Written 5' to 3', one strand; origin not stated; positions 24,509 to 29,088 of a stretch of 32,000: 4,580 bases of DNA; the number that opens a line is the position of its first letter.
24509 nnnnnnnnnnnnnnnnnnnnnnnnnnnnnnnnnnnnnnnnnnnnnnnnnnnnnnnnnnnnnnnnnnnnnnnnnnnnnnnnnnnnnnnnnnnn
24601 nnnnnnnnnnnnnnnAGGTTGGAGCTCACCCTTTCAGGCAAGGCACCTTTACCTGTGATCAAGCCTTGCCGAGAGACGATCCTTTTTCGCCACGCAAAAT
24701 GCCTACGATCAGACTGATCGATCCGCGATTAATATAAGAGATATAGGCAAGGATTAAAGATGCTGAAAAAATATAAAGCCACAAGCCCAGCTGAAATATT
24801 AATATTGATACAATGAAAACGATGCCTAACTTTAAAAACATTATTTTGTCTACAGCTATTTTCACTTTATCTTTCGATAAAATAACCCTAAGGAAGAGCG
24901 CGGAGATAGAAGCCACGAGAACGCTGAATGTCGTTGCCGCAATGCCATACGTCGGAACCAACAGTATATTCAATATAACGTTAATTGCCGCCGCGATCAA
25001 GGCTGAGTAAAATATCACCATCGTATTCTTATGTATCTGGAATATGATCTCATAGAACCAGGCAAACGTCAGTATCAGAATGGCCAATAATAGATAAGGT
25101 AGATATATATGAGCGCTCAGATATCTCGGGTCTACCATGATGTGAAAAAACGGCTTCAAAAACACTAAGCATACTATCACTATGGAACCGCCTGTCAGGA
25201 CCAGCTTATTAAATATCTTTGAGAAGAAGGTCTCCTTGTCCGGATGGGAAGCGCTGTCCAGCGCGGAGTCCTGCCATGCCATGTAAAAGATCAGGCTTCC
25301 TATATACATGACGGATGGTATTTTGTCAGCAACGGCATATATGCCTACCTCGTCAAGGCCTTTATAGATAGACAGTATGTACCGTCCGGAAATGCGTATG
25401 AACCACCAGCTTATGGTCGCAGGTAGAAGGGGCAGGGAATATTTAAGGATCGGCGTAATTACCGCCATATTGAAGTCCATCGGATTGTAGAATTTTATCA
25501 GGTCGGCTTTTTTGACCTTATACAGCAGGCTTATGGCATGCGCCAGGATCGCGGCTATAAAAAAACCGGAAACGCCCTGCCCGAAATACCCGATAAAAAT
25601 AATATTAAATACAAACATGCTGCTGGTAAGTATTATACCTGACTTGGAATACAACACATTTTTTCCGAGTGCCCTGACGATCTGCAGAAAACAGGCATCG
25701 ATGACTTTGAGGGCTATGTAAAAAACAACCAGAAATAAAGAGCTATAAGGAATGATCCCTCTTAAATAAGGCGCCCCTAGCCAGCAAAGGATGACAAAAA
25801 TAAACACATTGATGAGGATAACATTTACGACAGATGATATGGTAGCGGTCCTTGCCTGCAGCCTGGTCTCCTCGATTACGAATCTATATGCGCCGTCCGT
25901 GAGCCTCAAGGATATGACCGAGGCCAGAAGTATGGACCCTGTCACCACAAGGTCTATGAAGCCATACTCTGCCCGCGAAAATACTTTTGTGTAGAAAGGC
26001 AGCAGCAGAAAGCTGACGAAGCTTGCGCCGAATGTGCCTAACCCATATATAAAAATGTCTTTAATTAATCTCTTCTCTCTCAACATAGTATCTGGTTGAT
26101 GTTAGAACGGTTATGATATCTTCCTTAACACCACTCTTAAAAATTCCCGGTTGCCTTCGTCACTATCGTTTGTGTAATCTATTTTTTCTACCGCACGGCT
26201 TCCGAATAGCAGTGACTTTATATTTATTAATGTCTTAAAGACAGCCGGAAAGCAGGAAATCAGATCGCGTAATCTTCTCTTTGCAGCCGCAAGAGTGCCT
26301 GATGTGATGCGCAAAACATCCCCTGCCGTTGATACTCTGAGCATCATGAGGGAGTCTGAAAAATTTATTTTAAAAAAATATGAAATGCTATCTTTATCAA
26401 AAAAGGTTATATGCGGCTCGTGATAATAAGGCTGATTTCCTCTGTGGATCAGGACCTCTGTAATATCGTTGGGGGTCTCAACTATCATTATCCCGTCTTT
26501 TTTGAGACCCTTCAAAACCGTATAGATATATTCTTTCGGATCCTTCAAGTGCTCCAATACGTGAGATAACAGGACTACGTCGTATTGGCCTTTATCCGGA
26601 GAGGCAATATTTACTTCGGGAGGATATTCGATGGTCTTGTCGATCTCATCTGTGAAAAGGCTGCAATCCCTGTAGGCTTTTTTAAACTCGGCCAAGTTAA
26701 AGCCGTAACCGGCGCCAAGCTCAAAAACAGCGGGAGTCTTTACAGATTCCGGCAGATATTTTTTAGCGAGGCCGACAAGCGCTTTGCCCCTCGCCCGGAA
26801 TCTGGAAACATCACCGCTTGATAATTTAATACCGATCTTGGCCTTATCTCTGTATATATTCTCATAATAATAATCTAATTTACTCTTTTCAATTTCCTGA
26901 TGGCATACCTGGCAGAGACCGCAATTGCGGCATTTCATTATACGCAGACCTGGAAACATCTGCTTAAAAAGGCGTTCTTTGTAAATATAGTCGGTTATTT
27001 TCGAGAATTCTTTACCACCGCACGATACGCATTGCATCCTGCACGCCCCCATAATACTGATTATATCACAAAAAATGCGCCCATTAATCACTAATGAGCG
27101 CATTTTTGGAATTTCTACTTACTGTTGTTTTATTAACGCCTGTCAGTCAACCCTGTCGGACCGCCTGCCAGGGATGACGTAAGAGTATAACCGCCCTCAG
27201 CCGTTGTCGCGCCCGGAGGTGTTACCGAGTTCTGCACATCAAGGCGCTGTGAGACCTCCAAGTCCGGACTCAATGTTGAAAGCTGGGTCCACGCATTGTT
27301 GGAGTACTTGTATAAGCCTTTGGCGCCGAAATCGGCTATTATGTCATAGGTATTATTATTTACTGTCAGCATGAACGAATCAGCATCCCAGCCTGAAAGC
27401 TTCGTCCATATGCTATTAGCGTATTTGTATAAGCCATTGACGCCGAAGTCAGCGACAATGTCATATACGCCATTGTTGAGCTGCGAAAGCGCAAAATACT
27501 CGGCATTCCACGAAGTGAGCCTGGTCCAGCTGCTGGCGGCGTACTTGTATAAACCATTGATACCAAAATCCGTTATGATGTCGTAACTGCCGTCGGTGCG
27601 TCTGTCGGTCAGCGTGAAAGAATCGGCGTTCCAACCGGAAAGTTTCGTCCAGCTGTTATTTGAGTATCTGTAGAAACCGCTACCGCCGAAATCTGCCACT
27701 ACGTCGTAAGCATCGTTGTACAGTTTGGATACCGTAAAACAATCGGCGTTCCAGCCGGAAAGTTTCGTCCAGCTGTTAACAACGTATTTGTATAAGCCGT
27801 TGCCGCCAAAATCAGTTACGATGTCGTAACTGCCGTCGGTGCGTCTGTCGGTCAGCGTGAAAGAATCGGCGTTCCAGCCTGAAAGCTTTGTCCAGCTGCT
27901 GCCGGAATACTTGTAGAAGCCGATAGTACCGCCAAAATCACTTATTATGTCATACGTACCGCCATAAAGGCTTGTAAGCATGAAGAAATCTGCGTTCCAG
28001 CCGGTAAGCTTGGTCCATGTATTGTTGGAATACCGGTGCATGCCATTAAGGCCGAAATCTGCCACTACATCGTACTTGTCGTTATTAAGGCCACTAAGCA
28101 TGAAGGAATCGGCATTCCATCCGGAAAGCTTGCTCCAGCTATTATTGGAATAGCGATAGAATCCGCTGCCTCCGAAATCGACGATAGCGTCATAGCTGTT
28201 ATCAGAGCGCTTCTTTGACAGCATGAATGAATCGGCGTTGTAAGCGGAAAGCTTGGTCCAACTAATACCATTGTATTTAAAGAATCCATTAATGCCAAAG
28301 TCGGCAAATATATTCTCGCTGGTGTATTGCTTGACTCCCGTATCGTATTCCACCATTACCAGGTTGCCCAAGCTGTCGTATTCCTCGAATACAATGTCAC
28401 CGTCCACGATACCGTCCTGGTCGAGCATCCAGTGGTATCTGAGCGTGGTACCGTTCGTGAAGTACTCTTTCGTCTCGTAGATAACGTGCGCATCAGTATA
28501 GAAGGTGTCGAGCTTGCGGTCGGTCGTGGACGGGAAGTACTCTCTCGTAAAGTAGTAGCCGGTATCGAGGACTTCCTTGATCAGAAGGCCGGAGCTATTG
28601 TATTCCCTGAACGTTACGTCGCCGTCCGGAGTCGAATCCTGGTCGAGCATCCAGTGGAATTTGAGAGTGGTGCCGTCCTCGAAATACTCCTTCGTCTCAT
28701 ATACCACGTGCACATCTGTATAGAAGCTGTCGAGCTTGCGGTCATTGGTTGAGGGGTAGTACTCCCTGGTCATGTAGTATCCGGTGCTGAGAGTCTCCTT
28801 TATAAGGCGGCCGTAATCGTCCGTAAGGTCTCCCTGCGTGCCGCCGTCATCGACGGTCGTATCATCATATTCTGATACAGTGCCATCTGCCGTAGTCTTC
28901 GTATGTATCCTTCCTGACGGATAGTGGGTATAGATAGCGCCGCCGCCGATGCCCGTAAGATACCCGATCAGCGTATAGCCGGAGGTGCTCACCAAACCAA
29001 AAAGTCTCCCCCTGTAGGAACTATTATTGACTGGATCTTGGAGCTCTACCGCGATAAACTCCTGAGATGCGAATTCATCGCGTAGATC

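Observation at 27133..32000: Truncated giant surface-type protein built from three unrelated repeat families, parked at the head of a polysaccharide locus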

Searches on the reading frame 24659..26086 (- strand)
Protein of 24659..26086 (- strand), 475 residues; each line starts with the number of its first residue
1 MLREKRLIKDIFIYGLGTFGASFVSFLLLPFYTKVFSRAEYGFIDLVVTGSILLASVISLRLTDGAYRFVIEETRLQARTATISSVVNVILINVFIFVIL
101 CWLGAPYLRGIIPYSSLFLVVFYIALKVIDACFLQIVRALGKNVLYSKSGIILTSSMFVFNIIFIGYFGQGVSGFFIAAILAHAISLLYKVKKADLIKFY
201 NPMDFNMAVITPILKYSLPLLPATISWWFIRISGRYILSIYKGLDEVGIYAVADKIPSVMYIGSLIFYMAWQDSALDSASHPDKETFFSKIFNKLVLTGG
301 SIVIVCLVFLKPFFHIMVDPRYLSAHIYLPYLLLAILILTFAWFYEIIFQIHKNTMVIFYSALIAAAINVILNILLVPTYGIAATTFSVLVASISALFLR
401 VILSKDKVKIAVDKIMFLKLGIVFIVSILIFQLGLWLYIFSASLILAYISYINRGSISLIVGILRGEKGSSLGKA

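Call 13: find_encoding_contigs(protein=window:24659-26086:-, flank=10000, max_places=6)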
Protein window:24659-26086:- (475 aa): no gene with exactly this product is on record in the collection.

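Call 27: search_protein_families(library=pfam, proteins=[window:24659-26086:-], max_evalue=0.001)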
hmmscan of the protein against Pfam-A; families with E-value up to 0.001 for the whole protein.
window:24659-26086:- (475 aa): 1 family
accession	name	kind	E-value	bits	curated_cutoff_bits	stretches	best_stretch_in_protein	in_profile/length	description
PF01943.22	Polysacc_synt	-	7.6e-08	32.5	28.2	1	8-259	2-253/274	Polysaccharide biosynthesis protein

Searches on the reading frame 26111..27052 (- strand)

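Call 27: search_protein_families(library=pfam, proteins=[window:26111-27052:-], max_evalue=0.001)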
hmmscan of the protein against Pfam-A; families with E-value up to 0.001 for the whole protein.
window:26111-27052:- (313 aa): 4 families
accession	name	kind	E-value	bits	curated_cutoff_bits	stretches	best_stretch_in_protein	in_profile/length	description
PF13489.12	Methyltransf_23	-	1.8e-12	47.8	27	1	97-223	14-150/164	Methyltransferase domain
PF08242.18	Methyltransf_12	-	1.1e-06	29.7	30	1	147-188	51-97/98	Methyltransferase domain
PF08241.18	Methyltransf_11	-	3.9e-05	24.6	21.2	1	153-191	58-95/95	Methyltransferase domain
PF13847.12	Methyltransf_31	-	0.00035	20.7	27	1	155-199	73-117/145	Methyltransferase domain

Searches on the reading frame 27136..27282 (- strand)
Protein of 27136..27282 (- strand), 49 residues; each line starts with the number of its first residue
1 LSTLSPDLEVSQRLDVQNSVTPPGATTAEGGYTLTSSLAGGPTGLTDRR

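Call 75: find_homologous_proteins(query=A4, max_evalue=10)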
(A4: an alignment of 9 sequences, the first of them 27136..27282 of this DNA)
Query A4 (9 sequences): 36 candidates shared short words with the query, none scored E <= 10.

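Call 78: find_related_loci(query=A5, collection=metagenome_contigs, flank=8000)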
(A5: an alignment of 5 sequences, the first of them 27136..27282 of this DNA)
Query A5 (49 aa) in metagenome_contigs; peptide patterns used: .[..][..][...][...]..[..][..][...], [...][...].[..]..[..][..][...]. (x = any residue, [..] = any of these).
259 stretches matched a pattern; 2 encode a relative of the query (tblastn E <= 1e-3); 2 distinct loci.
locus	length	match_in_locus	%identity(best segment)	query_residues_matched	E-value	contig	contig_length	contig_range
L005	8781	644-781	53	1-47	6e-12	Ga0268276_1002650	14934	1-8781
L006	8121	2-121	59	3-43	6e-11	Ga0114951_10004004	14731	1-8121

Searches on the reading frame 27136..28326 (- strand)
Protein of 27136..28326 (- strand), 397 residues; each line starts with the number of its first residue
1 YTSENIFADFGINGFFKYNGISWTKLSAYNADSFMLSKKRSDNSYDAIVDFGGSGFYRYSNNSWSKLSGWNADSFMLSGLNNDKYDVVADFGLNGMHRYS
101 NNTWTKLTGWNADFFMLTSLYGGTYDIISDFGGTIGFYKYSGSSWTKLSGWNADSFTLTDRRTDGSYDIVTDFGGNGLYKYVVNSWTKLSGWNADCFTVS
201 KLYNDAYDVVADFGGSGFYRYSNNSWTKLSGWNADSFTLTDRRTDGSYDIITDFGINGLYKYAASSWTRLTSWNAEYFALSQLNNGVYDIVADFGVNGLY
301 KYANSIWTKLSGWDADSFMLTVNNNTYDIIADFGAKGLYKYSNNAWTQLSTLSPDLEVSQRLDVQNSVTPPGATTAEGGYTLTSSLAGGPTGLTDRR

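Call 29: find_homologous_proteins(query=window:27136-28326:-, max_evalue=0.001)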
Query window:27136-28326:- (397 aa): 17 proteins with E <= 0.001 among 8000 candidates.
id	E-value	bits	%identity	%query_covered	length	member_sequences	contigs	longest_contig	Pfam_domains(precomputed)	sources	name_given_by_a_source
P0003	1.6e-100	355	47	98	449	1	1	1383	-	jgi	jgi:hypothetical protein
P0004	3.2e-92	328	53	78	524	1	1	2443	-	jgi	-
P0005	1.6e-42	164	29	82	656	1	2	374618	-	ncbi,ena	-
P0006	1.1e-33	135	30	82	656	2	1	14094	-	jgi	jgi:hypothetical protein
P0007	1.1e-31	129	36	71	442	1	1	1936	-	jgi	jgi:hypothetical protein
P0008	1.1e-31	128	32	79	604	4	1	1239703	PF06739.18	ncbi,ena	-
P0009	5.6e-30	123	33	79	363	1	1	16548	-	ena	-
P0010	6.3e-30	123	37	78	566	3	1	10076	PF13472.13,PF00657.29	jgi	-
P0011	8.1e-26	109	34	59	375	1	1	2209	-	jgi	jgi:hypothetical protein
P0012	2.3e-25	108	33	78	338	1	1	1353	-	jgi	jgi:hypothetical protein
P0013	2.7e-19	88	28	79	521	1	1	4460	-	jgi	jgi:hypothetical protein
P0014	4.4e-19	87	30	79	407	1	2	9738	-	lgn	-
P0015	1.2e-15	76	29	58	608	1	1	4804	-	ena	-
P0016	1.1e-11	63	27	77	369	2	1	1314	-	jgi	jgi:hypothetical protein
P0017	1.6e-11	62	29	65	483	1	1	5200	PF01839.30,PF13517.13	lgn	-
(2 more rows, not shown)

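Call 70: search_protein_families(library=pfam, proteins=[L004:13088-14380:+, L004:12243-13088:+, P0077], max_evalue=0.01)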
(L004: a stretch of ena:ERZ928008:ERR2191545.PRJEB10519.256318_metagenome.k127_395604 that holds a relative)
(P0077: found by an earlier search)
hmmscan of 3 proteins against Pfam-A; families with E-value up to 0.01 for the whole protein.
L004:13088-14380:+ (431 aa): 4 families
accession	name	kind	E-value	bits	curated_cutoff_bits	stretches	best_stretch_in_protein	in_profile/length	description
PF13603.12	tRNA-synt_1_2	-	1.3e-71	240.4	25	1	222-408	1-184/185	Leucyl-tRNA synthetase, editing domain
PF00133.28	tRNA-synt_1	-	2.6e-29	102.7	22.7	1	14-226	1-226/414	tRNA synthetases class I (I, L, M and V)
PF09334.17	tRNA-synt_1g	-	4.1e-24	85.5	20.1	1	42-225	7-218/391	tRNA synthetases class I (M)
PF17848.7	Zn_ribbon_ACC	-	0.0052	17.4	24.5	0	177-190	4-17/26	Acetyl-CoA carboxylase zinc finger domain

L004:12243-13088:+ (281 aa): 1 family
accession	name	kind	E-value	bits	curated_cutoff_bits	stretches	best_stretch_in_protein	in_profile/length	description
PF01261.30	AP_endonuc_2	-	3.3e-52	178.1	31.1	1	17-277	1-245/249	Xylose isomerase-like TIM barrel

P0077 (1811 aa): 3 families
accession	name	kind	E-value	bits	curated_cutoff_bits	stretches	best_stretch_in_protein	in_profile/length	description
PF10091.15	Glycoamylase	-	4.8e-17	62.7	27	1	282-401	105-220/221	Putative glucoamylase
PF11329.14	DUF3131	-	9.4e-10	38.5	20.3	1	443-563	2-123/367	Protein of unknown function (DUF3131)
PF05593.20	RHS_repeat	-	0.0013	19.5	22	0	1546-1563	11-28/38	RHS Repeat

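Call 87: search_protein_families(library=pfam, proteins=[L007:15424-16812:+, P0003, P0004], max_evalue=0.01)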
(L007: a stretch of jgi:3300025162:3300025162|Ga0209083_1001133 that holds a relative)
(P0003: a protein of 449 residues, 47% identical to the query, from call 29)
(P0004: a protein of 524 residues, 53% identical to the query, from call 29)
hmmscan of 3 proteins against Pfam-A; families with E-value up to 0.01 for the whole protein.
L007:15424-16812:+ (463 aa): 0 families

P0003 (449 aa): 1 family
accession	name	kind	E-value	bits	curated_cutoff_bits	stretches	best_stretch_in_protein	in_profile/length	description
PF13115.11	YtkA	-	0.0046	18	25.9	0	278-310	50-82/85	YtkA-like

P0004 (524 aa): 0 families

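Call 103: search_protein_families(library=pfam, proteins=[window:27271-28326:-], max_evalue=10)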
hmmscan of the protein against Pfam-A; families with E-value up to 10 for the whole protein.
window:27271-28326:- (352 aa): 8 families
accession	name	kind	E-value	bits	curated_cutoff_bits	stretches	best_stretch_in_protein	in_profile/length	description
PF17215.9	Rrp44_S1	-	0.00033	21.1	23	1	278-325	6-56/89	S1 domain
PF13115.11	YtkA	-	0.029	15.4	25.9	0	281-302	62-82/85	YtkA-like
PF04753.17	Corona_NS12-7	-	0.031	15.1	25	1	196-255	16-77/109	Coronavirus non-structural protein NS12.7 family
PF00989.32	PAS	-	0.1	13.1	22.6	0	94-120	20-46/113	PAS fold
PF17861.6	Laterosporulin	-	0.12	13.2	25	1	67-104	8-45/49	Laterosporulin defensin-like peptide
PF14783.12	BBS2_Mid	-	1.3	9.6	27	0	133-171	60-98/108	Ciliary BBSome complex subunit 2, middle region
PF09713.15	A_thal_3526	-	1.6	9.6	27.8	0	99-115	32-48/53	Plant protein 1589 of unknown function (A_thal_3526)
PF18095.7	PAS_12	-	3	7.8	22.6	0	302-322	71-91/153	UPF0242 C-terminal PAS-like domain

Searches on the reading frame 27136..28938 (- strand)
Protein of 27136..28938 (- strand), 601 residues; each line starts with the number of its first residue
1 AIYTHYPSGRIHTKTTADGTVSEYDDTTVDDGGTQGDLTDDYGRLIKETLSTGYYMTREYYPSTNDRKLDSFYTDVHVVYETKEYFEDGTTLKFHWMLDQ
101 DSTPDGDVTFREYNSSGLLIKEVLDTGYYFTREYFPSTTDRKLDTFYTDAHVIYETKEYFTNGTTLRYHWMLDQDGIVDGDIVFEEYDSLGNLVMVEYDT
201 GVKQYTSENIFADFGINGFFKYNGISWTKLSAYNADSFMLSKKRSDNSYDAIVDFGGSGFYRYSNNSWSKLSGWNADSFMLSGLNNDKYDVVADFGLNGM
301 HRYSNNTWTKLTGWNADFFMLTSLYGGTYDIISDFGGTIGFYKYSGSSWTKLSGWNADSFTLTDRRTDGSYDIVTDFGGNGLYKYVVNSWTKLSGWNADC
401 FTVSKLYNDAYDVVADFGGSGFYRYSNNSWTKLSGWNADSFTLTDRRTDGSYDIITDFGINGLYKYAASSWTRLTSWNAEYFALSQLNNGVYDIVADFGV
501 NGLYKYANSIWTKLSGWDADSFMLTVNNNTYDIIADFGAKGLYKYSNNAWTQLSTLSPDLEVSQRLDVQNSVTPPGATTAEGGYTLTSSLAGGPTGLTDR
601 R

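Call 47: predict_structure(alignment_id=A2)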
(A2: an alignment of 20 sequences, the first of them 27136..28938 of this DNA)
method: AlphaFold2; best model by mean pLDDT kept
length: 601 residues; sequences in the alignment: 20
mean_pLDDT: 68.7   pTM: 0.62
mean pLDDT of the five models: 68.7, 67.9, 67.8, 66.5, 64.9
residues with pLDDT >= 90: 209; 70-90: 133; 50-70: 32; < 50: 227
segments of 3 or more residues with pLDDT < 50: 1-12, 25-112, 115-185, 191-193, 195-206, 562-601
pLDDT, mean of each block of 10 residues (from residue 1): 32 57 48 35 30 29 36 34 40 37 41 47 39 32 33 41 41 38 47 43 48 86 85 88 82 92 95 92 87 95 96 93 85 94 95 95 86 95 95 95 88 95 97 95 86 95 96 96 75 91 95 95 76 88 89 76 43 35 27 27 32
secondary structure, 60 per line:
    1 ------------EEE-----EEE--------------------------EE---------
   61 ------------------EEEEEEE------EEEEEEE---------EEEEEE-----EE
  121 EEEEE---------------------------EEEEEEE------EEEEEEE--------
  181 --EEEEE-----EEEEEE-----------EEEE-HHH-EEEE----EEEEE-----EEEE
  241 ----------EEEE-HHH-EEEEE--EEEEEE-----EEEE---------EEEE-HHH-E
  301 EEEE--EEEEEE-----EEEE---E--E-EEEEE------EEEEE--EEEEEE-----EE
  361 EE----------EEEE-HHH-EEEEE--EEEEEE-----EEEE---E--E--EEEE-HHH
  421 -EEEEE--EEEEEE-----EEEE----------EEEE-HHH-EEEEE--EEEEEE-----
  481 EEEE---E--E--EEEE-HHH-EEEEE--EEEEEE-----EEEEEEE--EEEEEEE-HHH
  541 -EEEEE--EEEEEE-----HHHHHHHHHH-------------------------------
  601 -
elements in order: E13-15 E21-23 E79-85 E92-98 E108-113 E119-125 E153-159 E166-172 E183-187 E193-198 E210-213 E219-222 E227-231 E237-240 E251-254 E260-264 E267-272 E278-281 E291-294 E300-304 E307-312 E318-321 E330-334 E341-345 E348-353 E359-362 E373-376 E382-386 E389-394 E400-403 E413-416 E422-426 E429-434 E440-443 E454-457 E463-467 E470-475 E481-484 E494-497 E503-507 E510-515 E521-527 E530-536 E542-546 E549-554 H560-569

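Call 51: fold_search(model_id=the predicted structure, library=pdb)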
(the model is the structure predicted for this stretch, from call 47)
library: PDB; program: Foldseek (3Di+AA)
matches with E <= 10: 563; with E <= 0.001: 118
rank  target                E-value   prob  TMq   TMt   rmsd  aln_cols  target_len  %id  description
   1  8q83_B                4.8e-07  1.00  0.33  0.51   7.3       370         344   15  Photorhabdus laumondii lectin PLL5 in complex with alpha-methyl-fucoside (released 2025-03-05)
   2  8qo9_B3               6.7e-07  1.00  0.19  0.11  28.9       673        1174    8  Cryo-EM structure of a human spliceosomal B complex protomer (released 2024-01-24)
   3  8avg_B                1.0e-06  1.00  0.27  0.24  17.2       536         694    8  Cryo-EM structure of mouse Elp123 with bound SAM (released 2022-12-07)
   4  4a2l_B                1.0e-06  1.00  0.23  0.20  30.5       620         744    9  Structure of the periplasmic domain of the heparin and heparan sulphate sensing hybrid two component system BT4663 in  (released 2012-05-02)
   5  6zqd_UL               1.1e-06  1.00  0.24  0.19  21.0       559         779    9  Cryo-EM structure of the 90S pre-ribosome from Saccharomyces cerevisiae, state Post-A1 (released 2020-09-23)
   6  7dvq_3                1.4e-06  1.00  0.27  0.15  27.7       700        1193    8  Cryo-EM Structure of the Activated Human Minor Spliceosome (minor Bact Complex) (released 2021-03-31)
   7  7mq8_LR               1.5e-06  1.00  0.27  0.22  28.6       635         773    7  Cryo-EM structure of the human SSU processome, state pre-A1 (released 2021-09-22)
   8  9n6v_LQ               1.5e-06  1.00  0.25  0.19  22.4       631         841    9  SSU processome maturation and disassembly, State A (released 2025-11-05)
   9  8g2z_0U               1.7e-06  1.00  0.23  0.23  23.6       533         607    9  48-nm doublet microtubule from Tetrahymena thermophila strain CU428 (released 2023-06-14)
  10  9e2g_2B               2.2e-06  1.00  0.24  0.24  25.5       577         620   10  Cryo-EM structure of 48 nm repeat of microtubule doublet from T. brucei flagellum (released 2025-03-12)
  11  4v0n_D                2.3e-06  1.00  0.30  0.53   7.2       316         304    9  Crystal structure of BBS1N in complex with ARL6DN, soaked with mercury (released 2014-11-19)
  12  7kn8_A                2.3e-06  1.00  0.23  0.20  18.9       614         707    9  Crystal structure of the GH74 xyloglucanase from Xanthomonas campestris (Xcc1752) (released 2021-05-26)
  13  9v9n_B                2.8e-06  1.00  0.30  0.42   9.0       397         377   11  Cryo-EM structure of KICSTOR CCC complex (state 5) (released 2025-11-12)
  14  9a2d_C                3.1e-06  1.00  0.25  0.13  23.6       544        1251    9  Modeling of the ciliary Intraflagellar transport-A complex (released 2024-05-10)
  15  9v80_B                3.4e-06  1.00  0.30  0.42   7.8       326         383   11  Cryo-EM structure of KICSTOR CCC complex (state 4) (released 2025-11-12)
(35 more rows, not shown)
